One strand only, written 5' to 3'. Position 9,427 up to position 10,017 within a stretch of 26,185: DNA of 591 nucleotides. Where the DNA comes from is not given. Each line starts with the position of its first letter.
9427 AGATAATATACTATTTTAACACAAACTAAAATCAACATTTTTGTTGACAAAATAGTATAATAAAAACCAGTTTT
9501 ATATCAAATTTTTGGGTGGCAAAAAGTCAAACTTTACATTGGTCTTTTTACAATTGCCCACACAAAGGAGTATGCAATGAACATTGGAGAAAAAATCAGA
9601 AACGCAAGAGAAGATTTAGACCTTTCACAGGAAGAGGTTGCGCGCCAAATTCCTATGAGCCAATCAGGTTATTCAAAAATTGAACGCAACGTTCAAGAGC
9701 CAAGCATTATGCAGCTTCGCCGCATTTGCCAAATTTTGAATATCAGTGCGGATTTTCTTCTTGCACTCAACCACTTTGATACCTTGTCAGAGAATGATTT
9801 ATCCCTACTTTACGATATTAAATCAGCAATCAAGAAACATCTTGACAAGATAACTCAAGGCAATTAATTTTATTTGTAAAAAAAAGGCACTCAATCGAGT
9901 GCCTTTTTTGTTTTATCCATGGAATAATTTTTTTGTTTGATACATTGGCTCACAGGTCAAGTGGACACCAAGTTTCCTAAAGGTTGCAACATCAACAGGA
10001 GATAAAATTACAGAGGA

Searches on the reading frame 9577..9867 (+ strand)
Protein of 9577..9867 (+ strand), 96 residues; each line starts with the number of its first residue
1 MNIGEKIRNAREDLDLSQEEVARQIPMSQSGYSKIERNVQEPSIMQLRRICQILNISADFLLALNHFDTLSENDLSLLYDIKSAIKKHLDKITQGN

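Call 42: search_protein_families(library=pfam, proteins=[window:9577-9867:+], max_evalue=1)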
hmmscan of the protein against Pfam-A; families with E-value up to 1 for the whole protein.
window:9577-9867:+ (96 aa): 7 families
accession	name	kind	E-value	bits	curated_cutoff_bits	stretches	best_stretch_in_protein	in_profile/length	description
PF01381.28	HTH_3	-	4.5e-14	52.6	23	1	7-61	1-55/55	Helix-turn-helix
PF12844.13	HTH_19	-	9e-13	48.4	30.2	1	4-64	1-61/64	Helix-turn-helix domain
PF13560.12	HTH_31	-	5.9e-10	39.8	27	1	3-59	2-59/64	Helix-turn-helix domain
PF13443.12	HTH_26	-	0.0008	20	22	1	6-57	1-53/63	Cro/C1-type HTH DNA-binding domain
PF13413.12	HTH_25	-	0.0045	17.2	24.6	1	8-36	3-31/62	Helix-turn-helix domain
PF13744.12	HTH_37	-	0.01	16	27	1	5-50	21-67/80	Helix-turn-helix domain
PF24151.2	ArlX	-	0.019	14.9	28.7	1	18-93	124-198/229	ArlX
